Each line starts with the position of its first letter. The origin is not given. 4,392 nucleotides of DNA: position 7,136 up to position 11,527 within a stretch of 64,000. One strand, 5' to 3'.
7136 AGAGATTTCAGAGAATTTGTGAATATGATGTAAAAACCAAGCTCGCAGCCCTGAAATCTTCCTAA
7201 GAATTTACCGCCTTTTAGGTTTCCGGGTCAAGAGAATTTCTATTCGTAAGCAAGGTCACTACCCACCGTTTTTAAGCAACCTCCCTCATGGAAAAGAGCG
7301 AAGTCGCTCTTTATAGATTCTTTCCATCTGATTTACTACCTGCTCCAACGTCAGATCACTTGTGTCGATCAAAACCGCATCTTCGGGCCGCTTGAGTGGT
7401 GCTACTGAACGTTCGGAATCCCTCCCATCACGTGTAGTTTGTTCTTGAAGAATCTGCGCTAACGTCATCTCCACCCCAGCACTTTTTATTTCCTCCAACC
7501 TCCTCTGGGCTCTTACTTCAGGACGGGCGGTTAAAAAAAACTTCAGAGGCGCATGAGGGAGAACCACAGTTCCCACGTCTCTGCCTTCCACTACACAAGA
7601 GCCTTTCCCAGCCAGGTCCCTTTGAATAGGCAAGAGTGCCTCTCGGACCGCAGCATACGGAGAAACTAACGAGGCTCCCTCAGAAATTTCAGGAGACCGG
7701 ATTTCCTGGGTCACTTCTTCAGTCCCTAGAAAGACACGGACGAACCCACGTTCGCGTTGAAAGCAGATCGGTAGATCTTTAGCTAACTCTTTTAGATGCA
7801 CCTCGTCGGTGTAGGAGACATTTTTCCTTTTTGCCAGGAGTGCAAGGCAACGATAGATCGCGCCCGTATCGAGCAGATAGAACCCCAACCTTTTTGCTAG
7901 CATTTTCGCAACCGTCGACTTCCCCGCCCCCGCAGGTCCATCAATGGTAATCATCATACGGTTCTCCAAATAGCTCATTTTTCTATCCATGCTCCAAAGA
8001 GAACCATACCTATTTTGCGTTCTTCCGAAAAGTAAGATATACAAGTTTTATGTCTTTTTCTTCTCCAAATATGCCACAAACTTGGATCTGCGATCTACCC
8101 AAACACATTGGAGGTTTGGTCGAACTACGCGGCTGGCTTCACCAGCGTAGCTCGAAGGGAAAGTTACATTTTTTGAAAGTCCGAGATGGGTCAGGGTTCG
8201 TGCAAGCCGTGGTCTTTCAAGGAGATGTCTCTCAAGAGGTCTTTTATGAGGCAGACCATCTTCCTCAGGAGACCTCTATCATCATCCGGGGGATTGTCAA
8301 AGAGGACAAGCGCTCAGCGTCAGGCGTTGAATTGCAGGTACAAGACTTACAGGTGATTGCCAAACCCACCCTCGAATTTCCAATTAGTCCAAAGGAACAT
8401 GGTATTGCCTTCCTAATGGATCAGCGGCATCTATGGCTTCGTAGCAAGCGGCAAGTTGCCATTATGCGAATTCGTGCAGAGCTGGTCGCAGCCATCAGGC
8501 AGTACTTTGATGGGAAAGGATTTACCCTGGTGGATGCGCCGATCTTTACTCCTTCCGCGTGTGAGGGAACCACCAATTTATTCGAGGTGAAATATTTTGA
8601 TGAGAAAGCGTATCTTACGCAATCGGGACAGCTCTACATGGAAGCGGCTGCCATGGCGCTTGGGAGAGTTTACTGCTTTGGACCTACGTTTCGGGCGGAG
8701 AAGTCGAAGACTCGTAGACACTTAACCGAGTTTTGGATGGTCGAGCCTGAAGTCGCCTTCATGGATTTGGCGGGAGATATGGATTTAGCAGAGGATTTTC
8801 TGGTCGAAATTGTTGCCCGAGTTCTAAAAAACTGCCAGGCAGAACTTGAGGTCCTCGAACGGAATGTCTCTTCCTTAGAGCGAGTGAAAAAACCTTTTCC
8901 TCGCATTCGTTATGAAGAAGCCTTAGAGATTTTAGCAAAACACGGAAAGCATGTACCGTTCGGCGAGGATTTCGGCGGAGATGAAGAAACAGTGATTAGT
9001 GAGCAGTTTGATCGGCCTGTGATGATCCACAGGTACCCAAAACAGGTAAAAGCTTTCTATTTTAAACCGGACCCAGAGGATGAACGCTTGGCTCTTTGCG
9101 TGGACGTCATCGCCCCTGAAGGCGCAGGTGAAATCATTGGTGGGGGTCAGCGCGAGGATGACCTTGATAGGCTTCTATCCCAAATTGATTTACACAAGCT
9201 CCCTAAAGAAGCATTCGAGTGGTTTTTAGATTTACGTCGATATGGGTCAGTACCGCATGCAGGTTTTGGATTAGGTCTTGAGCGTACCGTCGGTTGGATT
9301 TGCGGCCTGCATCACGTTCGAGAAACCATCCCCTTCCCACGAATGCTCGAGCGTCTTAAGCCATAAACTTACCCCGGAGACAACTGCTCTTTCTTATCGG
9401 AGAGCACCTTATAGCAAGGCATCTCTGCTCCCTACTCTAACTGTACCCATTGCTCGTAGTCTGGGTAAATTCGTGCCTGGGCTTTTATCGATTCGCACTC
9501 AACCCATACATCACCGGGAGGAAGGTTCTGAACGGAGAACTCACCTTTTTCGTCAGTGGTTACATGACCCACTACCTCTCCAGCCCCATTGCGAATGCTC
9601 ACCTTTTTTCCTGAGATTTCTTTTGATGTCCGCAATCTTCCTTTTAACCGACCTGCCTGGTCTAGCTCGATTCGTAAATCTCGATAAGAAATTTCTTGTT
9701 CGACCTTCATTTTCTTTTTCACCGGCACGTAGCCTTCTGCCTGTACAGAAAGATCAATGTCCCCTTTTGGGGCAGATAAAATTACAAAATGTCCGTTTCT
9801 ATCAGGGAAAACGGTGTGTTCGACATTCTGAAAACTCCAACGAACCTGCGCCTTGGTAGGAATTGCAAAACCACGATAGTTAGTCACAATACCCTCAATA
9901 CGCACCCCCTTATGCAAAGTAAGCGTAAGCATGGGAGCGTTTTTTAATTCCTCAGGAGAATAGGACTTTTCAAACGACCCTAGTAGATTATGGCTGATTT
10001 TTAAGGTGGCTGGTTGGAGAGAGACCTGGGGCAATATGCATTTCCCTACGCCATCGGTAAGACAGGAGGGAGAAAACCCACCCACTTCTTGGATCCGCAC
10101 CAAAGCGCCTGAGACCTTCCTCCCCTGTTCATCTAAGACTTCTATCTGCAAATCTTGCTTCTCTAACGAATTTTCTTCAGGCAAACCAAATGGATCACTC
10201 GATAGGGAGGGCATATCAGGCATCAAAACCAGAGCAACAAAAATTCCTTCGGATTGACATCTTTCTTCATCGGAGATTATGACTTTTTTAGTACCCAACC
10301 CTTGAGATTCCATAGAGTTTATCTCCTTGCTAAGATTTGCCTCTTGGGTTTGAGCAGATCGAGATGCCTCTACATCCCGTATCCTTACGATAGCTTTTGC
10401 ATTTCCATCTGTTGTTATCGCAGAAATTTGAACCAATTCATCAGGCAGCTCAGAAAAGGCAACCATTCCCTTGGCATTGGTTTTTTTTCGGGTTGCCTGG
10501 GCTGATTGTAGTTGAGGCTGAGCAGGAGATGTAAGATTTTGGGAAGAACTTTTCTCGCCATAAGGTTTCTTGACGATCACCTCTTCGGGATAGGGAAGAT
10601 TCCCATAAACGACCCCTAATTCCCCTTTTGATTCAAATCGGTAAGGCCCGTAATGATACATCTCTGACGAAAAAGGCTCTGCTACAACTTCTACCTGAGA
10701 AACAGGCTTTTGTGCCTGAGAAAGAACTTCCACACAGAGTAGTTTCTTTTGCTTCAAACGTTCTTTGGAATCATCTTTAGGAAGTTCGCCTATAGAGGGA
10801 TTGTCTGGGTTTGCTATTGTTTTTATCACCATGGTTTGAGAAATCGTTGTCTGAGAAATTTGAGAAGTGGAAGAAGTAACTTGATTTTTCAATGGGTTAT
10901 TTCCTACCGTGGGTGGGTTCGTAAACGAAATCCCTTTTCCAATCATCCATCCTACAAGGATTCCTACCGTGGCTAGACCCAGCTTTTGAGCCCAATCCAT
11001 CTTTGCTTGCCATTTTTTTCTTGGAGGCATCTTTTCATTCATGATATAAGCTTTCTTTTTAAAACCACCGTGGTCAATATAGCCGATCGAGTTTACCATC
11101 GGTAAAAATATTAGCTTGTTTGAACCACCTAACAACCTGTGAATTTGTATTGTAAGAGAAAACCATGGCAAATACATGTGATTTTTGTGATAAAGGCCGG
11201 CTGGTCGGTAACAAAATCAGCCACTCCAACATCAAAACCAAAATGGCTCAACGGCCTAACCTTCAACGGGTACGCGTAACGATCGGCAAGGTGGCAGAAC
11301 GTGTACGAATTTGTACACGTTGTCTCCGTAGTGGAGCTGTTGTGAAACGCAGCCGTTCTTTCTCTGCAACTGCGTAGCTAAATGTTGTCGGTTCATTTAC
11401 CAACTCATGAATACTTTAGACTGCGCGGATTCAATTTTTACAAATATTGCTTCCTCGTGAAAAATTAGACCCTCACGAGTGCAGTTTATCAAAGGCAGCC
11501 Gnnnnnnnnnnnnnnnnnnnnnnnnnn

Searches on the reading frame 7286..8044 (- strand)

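Call 8: search_protein_families(library=pfam, proteins=[window:7286-8044:-], max_evalue=0.01)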
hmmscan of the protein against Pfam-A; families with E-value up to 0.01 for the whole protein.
window:7286-8044:- (252 aa): 12 families
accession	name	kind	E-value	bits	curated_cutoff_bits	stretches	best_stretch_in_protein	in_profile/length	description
PF02224.24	Cytidylate_kin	-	5.4e-72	242.4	26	1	32-244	1-209/211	Cytidylate kinase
PF13189.12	Cytidylate_kin2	-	1.8e-11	45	28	1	32-185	2-130/176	Cytidylate kinase-like family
PF13238.12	AAA_18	-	4.4e-08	34.1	29.4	1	32-186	1-112/128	AAA domain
PF13207.12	AAA_17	-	1.3e-05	25.9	27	1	36-82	2-46/136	AAA domain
PF13671.12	AAA_33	-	4.1e-05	24.3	27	1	32-74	2-44/143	AAA domain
PF20720.3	nSTAND3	-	9.6e-05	22.6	27.2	1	20-53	8-41/155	Novel STAND NTPase 3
PF01712.25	dNK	-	0.00044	20.5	27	1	32-56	1-25/203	Deoxynucleoside kinase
PF01202.28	SKI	-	0.00067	20.3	22.1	1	39-60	2-23/159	Shikimate kinase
PF13401.12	AAA_22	-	0.00096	19.9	27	1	28-53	4-29/130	AAA domain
PF03215.21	Rad17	-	0.001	19.5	23.8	1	25-57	39-73/186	Rad17 P-loop domain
PF03668.21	RapZ-like_N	-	0.0051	17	25.4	0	31-60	3-31/158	RapZ-like N-terminal domain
PF00005.33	ABC_tran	-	0.0055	17.7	25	1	28-63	10-42/137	ABC transporter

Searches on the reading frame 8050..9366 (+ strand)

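Call 8: search_protein_families(library=pfam, proteins=[window:8050-9366:+], max_evalue=0.01)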
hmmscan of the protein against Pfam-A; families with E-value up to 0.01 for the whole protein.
window:8050-9366:+ (438 aa): 2 families
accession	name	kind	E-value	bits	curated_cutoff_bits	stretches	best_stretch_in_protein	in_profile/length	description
PF00152.25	tRNA-synt_2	-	2.6e-68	230.8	25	1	122-432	5-307/308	tRNA synthetases class II (D, K and N)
PF01336.31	tRNA_anti-codon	-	4.5e-16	59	27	1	24-103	1-75/75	OB-fold nucleic acid binding domain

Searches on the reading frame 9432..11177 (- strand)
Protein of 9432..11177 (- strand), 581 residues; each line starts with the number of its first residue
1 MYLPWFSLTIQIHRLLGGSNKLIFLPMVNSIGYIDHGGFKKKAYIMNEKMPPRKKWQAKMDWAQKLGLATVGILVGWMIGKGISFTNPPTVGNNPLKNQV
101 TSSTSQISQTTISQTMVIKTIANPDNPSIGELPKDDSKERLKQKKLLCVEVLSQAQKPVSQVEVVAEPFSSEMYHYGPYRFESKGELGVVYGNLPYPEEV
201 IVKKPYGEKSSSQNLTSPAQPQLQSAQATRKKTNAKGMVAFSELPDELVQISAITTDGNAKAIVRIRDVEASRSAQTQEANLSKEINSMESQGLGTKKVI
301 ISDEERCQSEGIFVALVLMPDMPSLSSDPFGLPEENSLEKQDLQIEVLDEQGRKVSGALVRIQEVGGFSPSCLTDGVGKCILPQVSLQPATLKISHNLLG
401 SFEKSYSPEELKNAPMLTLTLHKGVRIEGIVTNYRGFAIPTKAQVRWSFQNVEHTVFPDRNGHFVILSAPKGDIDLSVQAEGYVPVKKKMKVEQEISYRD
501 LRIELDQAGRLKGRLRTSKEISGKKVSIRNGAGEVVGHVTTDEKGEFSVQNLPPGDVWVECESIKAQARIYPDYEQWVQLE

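Call 8: search_protein_families(library=pfam, proteins=[window:9432-11177:-], max_evalue=0.01)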
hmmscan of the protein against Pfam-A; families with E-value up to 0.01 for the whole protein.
window:9432-11177:- (581 aa): 6 families
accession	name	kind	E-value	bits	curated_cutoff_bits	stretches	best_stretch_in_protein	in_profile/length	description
PF13620.12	CarboxypepD_reg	-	1.9e-20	73.4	32.3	2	516-567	7-60/82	Carboxypeptidase regulatory-like domain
PF13715.12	CarbopepD_reg_2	-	1.7e-09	38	32.2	1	455-507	27-78/88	CarboxypepD_reg-like domain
PF17802.7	SpaA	-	5.2e-05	23.7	23.1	1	517-559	12-56/91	Prealbumin-like fold domain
PF17210.9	SdrD_B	-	5.6e-05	23.8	29.7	1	519-562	22-65/112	SdrD B-like domain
PF11974.14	bMG3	-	0.0016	18.8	34.9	0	515-551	22-58/103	Bacterial alpha-2-macroglobulin MG3 domain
PF09430.16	EMC7_beta-sandw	-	0.0039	17.8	26.6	0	451-498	16-65/122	ER membrane protein complex subunit 7, beta-sandwich domain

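Call 9: search_protein_families(library=ncbifam, proteins=[window:9432-11177:-], max_evalue=0.01)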
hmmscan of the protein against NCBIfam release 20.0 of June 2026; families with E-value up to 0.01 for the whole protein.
window:9432-11177:- (581 aa): 3 families
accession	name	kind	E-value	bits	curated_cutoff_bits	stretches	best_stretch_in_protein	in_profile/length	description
NF058648.1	ECF_sub_HI1622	equivalog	0.00059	19.9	100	0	520-560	38-79/180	NikL family nickel/cobalt ECF transporter subunit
NF000535.3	MSCRAMM_SdrC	exception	0.0019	16.3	1700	1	517-558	627-668/963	MSCRAMM family adhesin SdrC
NF012181.0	MSCRAMM_SdrD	exception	0.0043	14.5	2500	1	517-559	1033-1075/1379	MSCRAMM family adhesin SdrD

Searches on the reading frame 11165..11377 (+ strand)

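Call 8: search_protein_families(library=pfam, proteins=[window:11165-11377:+], max_evalue=0.01)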
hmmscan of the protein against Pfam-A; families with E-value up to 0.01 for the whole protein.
window:11165-11377:+ (70 aa): 1 family
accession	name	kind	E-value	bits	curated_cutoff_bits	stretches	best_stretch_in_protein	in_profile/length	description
PF00830.24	Ribosomal_L28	-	9e-17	61.3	27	1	5-57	3-57/60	Ribosomal L28 family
